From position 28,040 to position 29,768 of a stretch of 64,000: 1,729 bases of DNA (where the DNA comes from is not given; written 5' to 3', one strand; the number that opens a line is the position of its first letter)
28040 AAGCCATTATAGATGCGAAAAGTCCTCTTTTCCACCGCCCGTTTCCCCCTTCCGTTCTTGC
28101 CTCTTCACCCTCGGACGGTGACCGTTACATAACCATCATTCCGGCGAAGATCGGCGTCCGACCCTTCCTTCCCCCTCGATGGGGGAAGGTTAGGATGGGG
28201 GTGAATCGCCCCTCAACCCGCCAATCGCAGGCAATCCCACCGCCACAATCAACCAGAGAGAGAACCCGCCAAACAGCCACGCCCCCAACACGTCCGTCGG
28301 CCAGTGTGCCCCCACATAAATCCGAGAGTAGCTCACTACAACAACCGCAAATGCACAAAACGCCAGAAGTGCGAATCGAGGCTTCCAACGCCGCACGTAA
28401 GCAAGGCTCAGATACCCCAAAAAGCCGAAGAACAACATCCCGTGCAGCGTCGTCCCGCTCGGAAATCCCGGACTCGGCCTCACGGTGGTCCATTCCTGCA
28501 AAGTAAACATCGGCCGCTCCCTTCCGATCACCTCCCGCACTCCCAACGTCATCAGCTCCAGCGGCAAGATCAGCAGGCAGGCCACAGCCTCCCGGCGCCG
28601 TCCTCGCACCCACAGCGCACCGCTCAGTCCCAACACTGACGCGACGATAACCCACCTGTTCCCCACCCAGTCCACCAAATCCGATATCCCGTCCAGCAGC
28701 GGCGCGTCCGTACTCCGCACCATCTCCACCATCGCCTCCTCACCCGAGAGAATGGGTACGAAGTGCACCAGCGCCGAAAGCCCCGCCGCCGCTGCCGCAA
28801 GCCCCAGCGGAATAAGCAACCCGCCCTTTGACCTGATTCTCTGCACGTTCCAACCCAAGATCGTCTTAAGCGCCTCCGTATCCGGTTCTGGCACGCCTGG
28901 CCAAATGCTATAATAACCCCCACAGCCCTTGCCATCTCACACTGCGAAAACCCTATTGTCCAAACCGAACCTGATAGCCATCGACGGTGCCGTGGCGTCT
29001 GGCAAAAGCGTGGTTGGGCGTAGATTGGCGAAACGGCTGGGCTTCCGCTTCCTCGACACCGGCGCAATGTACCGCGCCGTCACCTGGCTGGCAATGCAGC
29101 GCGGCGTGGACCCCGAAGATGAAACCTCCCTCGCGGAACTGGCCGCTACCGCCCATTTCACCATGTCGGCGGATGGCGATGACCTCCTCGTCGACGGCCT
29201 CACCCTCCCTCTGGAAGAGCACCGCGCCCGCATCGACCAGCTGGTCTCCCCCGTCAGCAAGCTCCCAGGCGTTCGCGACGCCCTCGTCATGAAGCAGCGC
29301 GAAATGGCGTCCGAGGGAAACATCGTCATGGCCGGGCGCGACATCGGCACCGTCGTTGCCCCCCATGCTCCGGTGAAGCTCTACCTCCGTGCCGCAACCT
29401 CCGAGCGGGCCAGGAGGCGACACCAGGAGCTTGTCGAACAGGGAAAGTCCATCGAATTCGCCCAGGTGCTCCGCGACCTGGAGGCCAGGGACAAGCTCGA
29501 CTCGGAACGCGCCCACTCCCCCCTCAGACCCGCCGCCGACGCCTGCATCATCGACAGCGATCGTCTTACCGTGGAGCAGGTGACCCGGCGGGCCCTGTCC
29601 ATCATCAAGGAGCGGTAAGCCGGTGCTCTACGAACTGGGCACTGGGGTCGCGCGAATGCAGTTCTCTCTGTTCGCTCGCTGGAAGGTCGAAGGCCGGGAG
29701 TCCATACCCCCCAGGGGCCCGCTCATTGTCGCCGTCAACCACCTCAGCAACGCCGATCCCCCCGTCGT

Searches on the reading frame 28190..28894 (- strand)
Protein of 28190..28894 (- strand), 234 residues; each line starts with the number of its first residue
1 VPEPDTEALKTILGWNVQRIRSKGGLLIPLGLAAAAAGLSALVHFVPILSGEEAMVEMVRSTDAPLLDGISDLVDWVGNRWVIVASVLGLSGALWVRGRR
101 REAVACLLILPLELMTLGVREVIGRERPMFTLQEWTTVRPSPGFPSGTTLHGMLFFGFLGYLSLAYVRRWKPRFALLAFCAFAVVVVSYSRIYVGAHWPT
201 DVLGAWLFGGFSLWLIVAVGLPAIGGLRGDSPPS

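Call 86: search_protein_families(library=pfam, proteins=[window:28190-28894:-], max_evalue=0.00001)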
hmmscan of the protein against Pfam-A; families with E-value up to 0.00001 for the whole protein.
window:28190-28894:- (234 aa): 1 family
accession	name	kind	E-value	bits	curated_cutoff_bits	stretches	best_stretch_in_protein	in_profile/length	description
PF01569.27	PAP2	-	2e-16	60.3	27.2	1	120-218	20-123/130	PAP2 superfamily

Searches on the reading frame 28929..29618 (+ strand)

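Call 86: search_protein_families(library=pfam, proteins=[window:28929-29618:+], max_evalue=0.00001)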
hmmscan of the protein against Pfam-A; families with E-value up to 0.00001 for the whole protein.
window:28929-29618:+ (229 aa): 3 families
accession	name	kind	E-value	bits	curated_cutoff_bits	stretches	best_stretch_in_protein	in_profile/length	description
PF02224.24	Cytidylate_kin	-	2.1e-66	224.1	26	1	16-227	1-210/211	Cytidylate kinase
PF13238.12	AAA_18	-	5.3e-07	30.6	29.4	0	16-164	1-108/128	AAA domain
PF13189.12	Cytidylate_kin2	-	6.8e-07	30.1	28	1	16-166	2-130/176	Cytidylate kinase-like family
